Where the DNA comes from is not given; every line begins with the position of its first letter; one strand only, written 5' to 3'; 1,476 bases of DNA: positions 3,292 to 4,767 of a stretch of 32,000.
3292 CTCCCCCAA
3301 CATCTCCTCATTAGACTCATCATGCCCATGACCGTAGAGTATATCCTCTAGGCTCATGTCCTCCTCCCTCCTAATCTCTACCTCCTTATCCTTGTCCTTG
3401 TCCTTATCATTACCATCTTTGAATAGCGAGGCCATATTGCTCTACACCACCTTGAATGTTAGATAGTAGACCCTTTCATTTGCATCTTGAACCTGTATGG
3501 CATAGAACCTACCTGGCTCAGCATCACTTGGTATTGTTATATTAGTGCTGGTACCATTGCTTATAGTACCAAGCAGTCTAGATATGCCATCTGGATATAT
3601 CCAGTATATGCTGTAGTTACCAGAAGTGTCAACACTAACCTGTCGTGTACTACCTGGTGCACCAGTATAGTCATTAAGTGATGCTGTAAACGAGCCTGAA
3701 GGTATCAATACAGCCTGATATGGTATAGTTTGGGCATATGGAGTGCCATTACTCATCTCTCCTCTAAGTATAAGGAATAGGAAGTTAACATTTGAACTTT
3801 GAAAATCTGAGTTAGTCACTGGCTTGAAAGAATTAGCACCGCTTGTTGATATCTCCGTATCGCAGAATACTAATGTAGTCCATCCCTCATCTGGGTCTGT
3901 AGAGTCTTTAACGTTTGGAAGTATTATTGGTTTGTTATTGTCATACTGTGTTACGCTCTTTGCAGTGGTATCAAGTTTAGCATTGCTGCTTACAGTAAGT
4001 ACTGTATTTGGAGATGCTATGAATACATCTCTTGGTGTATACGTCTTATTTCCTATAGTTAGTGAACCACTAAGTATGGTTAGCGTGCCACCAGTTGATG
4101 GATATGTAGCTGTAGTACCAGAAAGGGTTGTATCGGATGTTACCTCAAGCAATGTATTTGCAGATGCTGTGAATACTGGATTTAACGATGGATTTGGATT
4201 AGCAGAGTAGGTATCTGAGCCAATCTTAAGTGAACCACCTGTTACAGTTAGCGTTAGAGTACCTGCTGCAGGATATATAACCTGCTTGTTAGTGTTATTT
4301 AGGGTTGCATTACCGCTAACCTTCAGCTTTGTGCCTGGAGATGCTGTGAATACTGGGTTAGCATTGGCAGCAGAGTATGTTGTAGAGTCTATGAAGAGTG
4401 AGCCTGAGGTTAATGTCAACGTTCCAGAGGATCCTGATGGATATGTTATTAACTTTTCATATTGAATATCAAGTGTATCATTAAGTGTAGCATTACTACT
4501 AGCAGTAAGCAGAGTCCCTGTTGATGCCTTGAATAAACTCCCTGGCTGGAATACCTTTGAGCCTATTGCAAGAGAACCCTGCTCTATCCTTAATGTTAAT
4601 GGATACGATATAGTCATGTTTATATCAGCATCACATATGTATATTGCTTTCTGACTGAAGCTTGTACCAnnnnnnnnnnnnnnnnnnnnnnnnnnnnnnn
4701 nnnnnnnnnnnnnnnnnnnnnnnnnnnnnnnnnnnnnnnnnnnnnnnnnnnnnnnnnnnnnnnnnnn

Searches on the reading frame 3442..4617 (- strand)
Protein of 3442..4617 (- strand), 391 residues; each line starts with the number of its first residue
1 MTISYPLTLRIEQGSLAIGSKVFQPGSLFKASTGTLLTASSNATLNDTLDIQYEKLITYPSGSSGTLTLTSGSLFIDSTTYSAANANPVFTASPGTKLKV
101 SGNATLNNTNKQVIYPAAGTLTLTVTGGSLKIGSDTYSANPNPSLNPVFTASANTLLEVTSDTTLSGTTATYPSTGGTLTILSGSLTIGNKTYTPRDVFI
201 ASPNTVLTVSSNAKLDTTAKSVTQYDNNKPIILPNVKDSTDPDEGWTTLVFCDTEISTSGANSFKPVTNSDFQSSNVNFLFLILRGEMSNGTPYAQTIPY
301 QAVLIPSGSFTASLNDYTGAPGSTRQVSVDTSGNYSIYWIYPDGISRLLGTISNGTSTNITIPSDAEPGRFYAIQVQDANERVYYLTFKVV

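Call 8: search_protein_families(library=pfam, proteins=[window:3442-4617:-], max_evalue=0.1)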
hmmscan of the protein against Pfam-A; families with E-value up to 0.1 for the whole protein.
window:3442-4617:- (391 aa): 0 families

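Call 9: search_protein_families(library=ncbifam, proteins=[window:3442-4617:-], max_evalue=0.1)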
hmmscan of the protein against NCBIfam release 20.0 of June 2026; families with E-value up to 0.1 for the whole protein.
window:3442-4617:- (391 aa): 0 families

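Call 10: find_homologous_proteins(query=window:3442-4617:-, max_evalue=0.001)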
Query window:3442-4617:- (391 aa): 3 proteins with E <= 0.001 among 8000 candidates.
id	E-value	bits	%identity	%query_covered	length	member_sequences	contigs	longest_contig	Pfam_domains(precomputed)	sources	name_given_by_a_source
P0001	3.5e-145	502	67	100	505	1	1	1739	-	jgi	jgi:hypothetical protein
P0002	6.6e-121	422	81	62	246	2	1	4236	-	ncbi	ncbi:MAG: hypothetical protein QXN32_06055, partial [Candidatus Nitrosocaldus sp.]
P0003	5.9e-44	169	53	45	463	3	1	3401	-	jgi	jgi:hypothetical protein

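Call 17: find_related_loci(query=window:3442-4617:-, collection=genome_contigs, flank=10000)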
Query window:3442-4617:- (391 aa) in genome_contigs; peptide patterns used: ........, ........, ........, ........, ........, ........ (x = any residue, [..] = any of these).
66 stretches matched a pattern; 1 encode a relative of the query (tblastn E <= 1e-3); 1 distinct loci.
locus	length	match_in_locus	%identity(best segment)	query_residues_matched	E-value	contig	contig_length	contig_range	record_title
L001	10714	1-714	81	2-391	3e-121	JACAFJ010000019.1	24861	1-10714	MAG: Candidatus Nitrosocaldus tengchongensis isolate QQ.bins.115137 NODE_19_length_24861_cov_4.99535, whole genome shotg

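Call 18: find_encoding_contigs(protein=P0003, flank=10000)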
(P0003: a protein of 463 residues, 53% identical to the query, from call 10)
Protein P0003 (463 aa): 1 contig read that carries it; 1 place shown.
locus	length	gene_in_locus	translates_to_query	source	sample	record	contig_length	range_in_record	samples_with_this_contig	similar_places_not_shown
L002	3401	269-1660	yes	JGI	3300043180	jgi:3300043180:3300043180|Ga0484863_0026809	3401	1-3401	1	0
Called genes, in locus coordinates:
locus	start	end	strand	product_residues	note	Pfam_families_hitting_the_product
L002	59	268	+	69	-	-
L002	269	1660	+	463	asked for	-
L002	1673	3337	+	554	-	PF00437:T2SSE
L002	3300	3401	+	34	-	?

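Call 19: find_encoding_contigs(protein=P0001, flank=10000)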
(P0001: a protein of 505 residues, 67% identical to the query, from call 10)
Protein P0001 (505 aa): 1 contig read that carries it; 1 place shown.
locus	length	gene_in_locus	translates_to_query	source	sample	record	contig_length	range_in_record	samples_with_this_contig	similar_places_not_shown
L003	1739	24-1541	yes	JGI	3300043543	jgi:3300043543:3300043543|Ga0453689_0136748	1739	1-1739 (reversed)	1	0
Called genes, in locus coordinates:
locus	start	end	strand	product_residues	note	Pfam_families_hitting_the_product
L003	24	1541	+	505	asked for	-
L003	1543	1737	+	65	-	?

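Call 23: find_homologous_proteins(query=A1, max_evalue=0.001)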
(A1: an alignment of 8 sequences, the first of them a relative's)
Query A1 (8 sequences) (463 aa, profile of the alignment): 31 proteins with E <= 0.001 among 8000 candidates.
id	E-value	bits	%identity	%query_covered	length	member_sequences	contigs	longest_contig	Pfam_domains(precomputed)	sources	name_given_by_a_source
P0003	1.2e-242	824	100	100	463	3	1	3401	-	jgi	jgi:hypothetical protein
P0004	2.1e-223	760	52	100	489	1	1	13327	-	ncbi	ncbi:MAG: hypothetical protein ACE5J2_07555 [Nitrososphaerales archaeon]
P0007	1.0e-217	742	47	63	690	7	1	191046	-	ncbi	-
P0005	3.2e-212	723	44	100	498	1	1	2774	-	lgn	-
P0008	2.0e-203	694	46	63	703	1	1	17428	-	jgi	jgi:hypothetical protein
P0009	2.3e-200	684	44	63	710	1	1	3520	-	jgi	jgi:hypothetical protein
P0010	3.8e-198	677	43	62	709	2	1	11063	-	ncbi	ncbi:MAG: hypothetical protein QW383_01000 [Candidatus Nitrosocaldus sp.]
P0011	6.2e-168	577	48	99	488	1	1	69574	-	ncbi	ncbi:MAG: hypothetical protein ACE5J2_01560 [Nitrososphaerales archaeon]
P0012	1.4e-162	560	46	99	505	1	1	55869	-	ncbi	ncbi:MAG: hypothetical protein ACE5J2_01790 [Nitrososphaerales archaeon]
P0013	1.6e-159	550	42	99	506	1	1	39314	-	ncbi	ncbi:MAG: hypothetical protein ACE5J2_03550 [Nitrososphaerales archaeon]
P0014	1.9e-151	523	45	100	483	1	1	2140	-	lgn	-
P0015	9.9e-141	488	44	99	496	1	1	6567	-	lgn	-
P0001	2.1e-123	431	39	56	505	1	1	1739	-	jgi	jgi:hypothetical protein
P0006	2.7e-102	361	56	48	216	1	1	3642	-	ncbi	ncbi:MAG: hypothetical protein ACE5KA_08885, partial [Nitrososphaerales archaeon]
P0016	9.8e-102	359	38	70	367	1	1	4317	-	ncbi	ncbi:MAG: hypothetical protein ACE5KA_08585, partial [Nitrososphaerales archaeon]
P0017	1.7e-76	276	31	98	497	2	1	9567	-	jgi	-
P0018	2.2e-75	272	33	100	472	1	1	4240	-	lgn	-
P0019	2.6e-74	269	33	80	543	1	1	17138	-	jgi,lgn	-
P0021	2.2e-65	239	32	51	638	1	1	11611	-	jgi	jgi:hypothetical protein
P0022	7.9e-64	234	30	90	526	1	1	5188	-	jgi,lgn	-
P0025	1.1e-59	221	27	99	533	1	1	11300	-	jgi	jgi:hypothetical protein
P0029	5.5e-58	215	26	100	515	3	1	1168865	-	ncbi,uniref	ncbi:hypothetical protein [Candidatus Nitrososphaera sp. FF02]|uniref:hypothetical protein n=1 Tax=C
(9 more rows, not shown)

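Call 26: find_encoding_contigs(protein=P0007, flank=10000, max_places=4)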
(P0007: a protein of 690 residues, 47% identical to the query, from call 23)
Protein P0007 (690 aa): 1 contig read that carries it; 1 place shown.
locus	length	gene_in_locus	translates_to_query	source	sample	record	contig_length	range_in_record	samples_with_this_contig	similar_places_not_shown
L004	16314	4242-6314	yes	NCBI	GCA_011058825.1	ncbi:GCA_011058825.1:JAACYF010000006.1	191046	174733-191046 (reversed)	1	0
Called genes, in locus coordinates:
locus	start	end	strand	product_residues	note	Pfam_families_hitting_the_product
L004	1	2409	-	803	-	?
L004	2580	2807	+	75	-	PF07790:Pilin_N (weak)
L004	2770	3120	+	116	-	-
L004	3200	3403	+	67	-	-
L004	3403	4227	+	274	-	-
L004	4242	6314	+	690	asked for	-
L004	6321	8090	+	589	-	PF00437:T2SSE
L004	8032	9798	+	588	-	PF00482:T2SSF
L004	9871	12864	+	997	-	PF02369:Big_1 (faint), PF09134:Invasin_D3 (faint), PF26198:Ig_SMCHD1_6th (faint)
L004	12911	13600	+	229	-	PF01478:Peptidase_A24, PF06847:Arc_PepC_II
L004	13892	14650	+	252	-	PF00528:BPD_transp_1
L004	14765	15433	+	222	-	PF04471:Mrr_cat, PF13156:Mrr_cat_2, PF22722:NA-iREase1 (weak)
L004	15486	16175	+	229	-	PF01902:Diphthami_syn_2_N, PF28410:Diphthami_syn_2_C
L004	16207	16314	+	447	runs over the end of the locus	PF02881:SRP54_N, PF13401:AAA_22, PF00448:SRP54, PF04962:KduI (faint), PF02978:SRP_SPB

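Call 30: search_protein_representatives(alignment_id=A1)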
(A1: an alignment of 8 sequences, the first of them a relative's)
Query: 8 sequences, 457 profile positions. Proteins with E-value up to 0.001 (for the whole library): 232; up to 1e-10: 86; up to 1e-30: 40. The best 150 are listed.
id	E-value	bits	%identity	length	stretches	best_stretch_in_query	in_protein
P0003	3.7e-243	823.7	-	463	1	1-457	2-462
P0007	3.2e-218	741.5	-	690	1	2-457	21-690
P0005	1.0e-212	723.3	-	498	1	1-457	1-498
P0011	2.0e-168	577.3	-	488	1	2-456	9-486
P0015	3.2e-141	487.7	-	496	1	1-456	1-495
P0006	8.6e-103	361.0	-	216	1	1-217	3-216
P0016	3.1e-102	359.1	-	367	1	131-456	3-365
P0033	1.5e-94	333.8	-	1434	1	16-456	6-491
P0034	1.6e-90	320.5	-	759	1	3-456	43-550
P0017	5.4e-77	275.9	-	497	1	2-456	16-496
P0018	7.0e-76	272.2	-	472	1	2-456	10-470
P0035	6.1e-74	265.8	-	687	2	175-454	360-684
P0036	2.2e-67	244.2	-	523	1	2-455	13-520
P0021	7.0e-66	239.3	-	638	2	180-454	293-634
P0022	2.5e-64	234.2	-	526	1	4-438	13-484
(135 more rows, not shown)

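Call 40: predict_structure(alignment_id=A2)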
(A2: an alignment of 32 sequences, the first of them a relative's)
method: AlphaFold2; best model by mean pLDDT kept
length: 690 residues; sequences in the alignment: 32
mean_pLDDT: 79.6   pTM: 0.59
mean pLDDT of the five models: 79.6, 75.3, 71.9, 67.5, 64.9
residues with pLDDT >= 90: 202; 70-90: 339; 50-70: 93; < 50: 56
segments of 3 or more residues with pLDDT < 50: 1-26, 183-210
pLDDT, mean of each block of 10 residues (from residue 1): 38 37 44 58 63 63 64 72 76 82 85 81 79 83 79 63 85 81 41 33 40 77 90 86 86 88 89 84 79 72 85 87 90 83 93 93 94 82 88 93 89 88 93 90 92 85 89 87 86 86 91 80 84 76 81 77 81 67 84 82 86 93 96 93 87 95 88 92 93
secondary structure, 60 per line:
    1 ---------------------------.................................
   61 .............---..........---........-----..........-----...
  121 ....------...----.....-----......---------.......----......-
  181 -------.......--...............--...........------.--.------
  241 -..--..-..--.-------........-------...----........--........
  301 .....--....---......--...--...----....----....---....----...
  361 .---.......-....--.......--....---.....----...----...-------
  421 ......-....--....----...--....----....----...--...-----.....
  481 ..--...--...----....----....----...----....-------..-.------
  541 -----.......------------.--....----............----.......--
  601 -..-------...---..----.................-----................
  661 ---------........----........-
elements in order (helices of 4 or more, strands of 3 or more residues): H28-73 E77-86 E90-97 E103-112 E118-124 E131-133 E138-142 H148-153 E163-169 E174-179 H188-194 H197-211 E214-224 E261-268 E276-278 E283-290 E293-305 E308-311 E315-320 E323-325 E328-330 E335-338 E343-346 E350-353 E358-361 E365-371 E373-376 E379-382 E388-391 E395-399 E404-406 E411-413 E421-426 E428-431 E434-437 E447-450 E455-458 E463-465 E468-470 E476-482 E485-487 E490-492 E497-500 E505-508 E513-515 E520-523 E546-552 H568-571 E576-587 E592-598 E611-613 E623-639 E645-660 E670-677 E682-689

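Call 42: fold_search(model_id=the predicted structure, library=pdb)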
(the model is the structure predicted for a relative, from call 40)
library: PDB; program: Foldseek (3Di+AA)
matches with E <= 10: 1496; with E <= 0.001: 99
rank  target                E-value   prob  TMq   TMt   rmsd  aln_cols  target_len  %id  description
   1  7ad7_B                3.4e-07  1.00  0.13  0.14  25.8       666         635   10  Crystal structure of human complement C5 in complex with the K8 bovine knob domain peptide. (released 2021-03-10)
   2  2eid                  5.0e-07  0.99  0.14  0.15  22.8       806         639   11  Galactose Oxidase W290G mutant (released 2007-04-24)
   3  3prx_B                6.9e-07  0.99  0.14  0.09  25.1       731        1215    8  Structure of Complement C5 in Complex with CVF and SSL7 (released 2011-01-19)
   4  4e0s_A                1.3e-06  0.93  0.12  0.07  29.8       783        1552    9  Crystal Structure of C5b-6 (released 2012-04-18)
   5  9fx3_A                1.5e-06  1.00  0.16  0.11  25.0       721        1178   10  Structure of active human CD109 (released 2025-03-19)
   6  8cem_F                1.5e-06  0.99  0.13  0.14  25.3       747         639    9  Structure of bovine native C3, re-refinement (released 2023-04-05)
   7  5hcc_B                1.8e-06  1.00  0.16  0.16  24.9       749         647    9  Ternary complex of human Complement C5 with Ornithodoros moubata OmCI and Dermacentor andersoni RaCI3. (released 2016-03-30)
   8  9qk2_F                1.9e-06  1.00  0.12  0.13  24.2       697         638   10  Structure of the Complement classical and lectin pathway C3 convertase in complex with substrate C3 (released 2025-12-24)
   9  6h03_A                2.0e-06  0.94  0.13  0.08  30.2       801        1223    9  OPEN CONFORMATION OF THE MEMBRANE ATTACK COMPLEX (released 2018-12-19)
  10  8cem_E                2.2e-06  0.98  0.13  0.13  25.1       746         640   10  Structure of bovine native C3, re-refinement (released 2023-04-05)
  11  7c7u_A                2.6e-06  0.85  0.10  0.12  31.9       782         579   10  Biofilm associated protein - BSP domain (released 2021-05-12)
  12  7sqc_O0               2.7e-06  0.69  0.09  0.06  57.5       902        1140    9  Ciliary C1 central pair apparatus isolated from Chlamydomonas reinhardtii (released 2022-04-13)
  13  9fx2                  2.9e-06  0.98  0.14  0.10  28.0       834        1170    8  Structure of methylamine activated CD109 (released 2025-03-19)
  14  9g43_A                3.2e-06  0.91  0.11  0.12  24.9       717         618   11  Crystal structure of a galactose oxidase from Pseudoarthrobacter siccitolerans (released 2025-07-23)
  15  1gof                  3.3e-06  0.94  0.13  0.13  22.8       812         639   12  NOVEL THIOETHER BOND REVEALED BY A 1.7 ANGSTROMS CRYSTAL STRUCTURE OF GALACTOSE OXIDASE (released 1994-01-31)
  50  8fk7_A                3.2e-05  1.00  0.12  0.53  10.2       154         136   19  Structure of the Pyrobaculum calidifontis flagellar-like archaeal type IV pilus (released 2023-06-28)
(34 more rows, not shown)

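Call 46: search_solved_structures(query=A2, max_evalue=1)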
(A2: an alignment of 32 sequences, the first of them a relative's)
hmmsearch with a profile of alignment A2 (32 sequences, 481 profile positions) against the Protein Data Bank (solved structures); distinct sequences matched with E-value up to 1: 1.
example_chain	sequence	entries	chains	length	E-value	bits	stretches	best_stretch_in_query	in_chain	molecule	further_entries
8fk7_A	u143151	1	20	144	5.6e-05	25.3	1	15-155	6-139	Flagellin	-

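Call 47: list_cluster_members(proteins=[window:3442-4617:-, window:4670-5539:-, P0007, P0010])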
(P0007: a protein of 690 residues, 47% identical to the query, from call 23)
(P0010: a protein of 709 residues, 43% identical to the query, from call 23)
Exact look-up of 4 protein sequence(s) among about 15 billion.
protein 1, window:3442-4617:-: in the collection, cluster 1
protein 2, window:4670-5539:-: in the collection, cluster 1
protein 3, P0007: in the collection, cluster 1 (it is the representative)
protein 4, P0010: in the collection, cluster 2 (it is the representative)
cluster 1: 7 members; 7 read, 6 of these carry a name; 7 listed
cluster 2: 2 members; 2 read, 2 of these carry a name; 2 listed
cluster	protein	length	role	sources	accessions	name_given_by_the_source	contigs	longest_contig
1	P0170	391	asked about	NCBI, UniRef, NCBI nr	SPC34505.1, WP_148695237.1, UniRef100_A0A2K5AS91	hypothetical protein [Candidatus Nitrosocaldus cavascurensis] | Uncharacterized protein n=2 Tax=Candidatus Nitrosocaldus TaxID=498374 ...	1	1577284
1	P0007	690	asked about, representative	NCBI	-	-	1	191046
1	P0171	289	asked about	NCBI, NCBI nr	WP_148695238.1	hypothetical protein [Candidatus Nitrosocaldus cavascurensis]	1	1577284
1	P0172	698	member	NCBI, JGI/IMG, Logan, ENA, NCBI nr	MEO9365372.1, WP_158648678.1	MAG: hypothetical protein ABI341_04655 [Nitrososphaera sp.] | hypothetical protein | hypothetical protein [Candidatus Nitrosocaldus islandicus]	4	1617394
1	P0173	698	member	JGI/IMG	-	hypothetical protein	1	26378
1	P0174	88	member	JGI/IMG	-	hypothetical protein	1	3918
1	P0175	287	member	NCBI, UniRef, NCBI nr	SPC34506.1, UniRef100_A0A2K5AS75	protein of unknown function [Candidatus Nitrosocaldus cavascurensis] | Uncharacterized protein n=2 Tax=Candidatus Nitrosocaldus cavascurensis TaxID=2058097 ...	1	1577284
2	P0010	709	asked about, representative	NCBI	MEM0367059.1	MAG: hypothetical protein QW383_01000 [Candidatus Nitrosocaldus sp.]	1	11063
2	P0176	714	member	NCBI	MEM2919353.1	MAG: hypothetical protein QXU29_01180 [Candidatus Nitrosocaldus sp.]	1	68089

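Call 48: search_protein_families(library=pfam, proteins=[P0007, P0003, P0029], max_evalue=0.1)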
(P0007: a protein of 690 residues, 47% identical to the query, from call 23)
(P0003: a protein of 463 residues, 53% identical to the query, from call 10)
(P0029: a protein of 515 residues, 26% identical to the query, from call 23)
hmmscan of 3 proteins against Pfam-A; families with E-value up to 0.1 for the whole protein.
P0007 (690 aa): 0 families

P0003 (463 aa): 0 families

P0029 (515 aa): 1 family
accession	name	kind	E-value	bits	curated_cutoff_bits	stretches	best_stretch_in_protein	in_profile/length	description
PF01917.21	Arch_flagellin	-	0.0021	18.9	29.5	1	16-140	14-155/162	Archaebacterial flagellin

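Call 50: predict_structure(alignment_id=A3)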
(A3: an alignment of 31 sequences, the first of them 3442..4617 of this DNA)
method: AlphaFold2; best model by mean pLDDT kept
length: 391 residues; sequences in the alignment: 31
mean_pLDDT: 80.4   pTM: 0.57
mean pLDDT of the five models: 80.4, 78.4, 78.1, 76.5, 74.6
residues with pLDDT >= 90: 208; 70-90: 90; 50-70: 22; < 50: 71
segments of 3 or more residues with pLDDT < 50: 220-227, 246-306
pLDDT, mean of each block of 10 residues (from residue 1): 87 95 91 95 91 88 95 90 90 97 92 92 97 95 96 88 90 92 90 89 96 73 44 57 50 41 42 37 40 37 52 94 98 94 81 96 90 87 84 89
secondary structure, 60 per line:
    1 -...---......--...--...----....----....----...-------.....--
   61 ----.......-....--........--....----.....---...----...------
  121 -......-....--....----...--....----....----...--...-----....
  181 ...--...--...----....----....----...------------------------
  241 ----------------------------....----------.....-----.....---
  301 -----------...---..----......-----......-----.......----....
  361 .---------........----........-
elements in order: E2-4 E8-13 E16-18 E21-23 E28-31 E36-39 E44-46 E54-58 E65-71 E73-76 E79-82 H83-86 E89-92 E97-101 E105-107 E112-114 E122-127 E129-132 E135-138 E148-151 E156-159 E164-166 E169-171 E177-183 E186-188 E191-193 E198-201 E206-209 E214-216 H269-272 E283-287 E293-297 E312-314 E324-329 E335-340 E346-352 E357-361 E371-378 E383-390
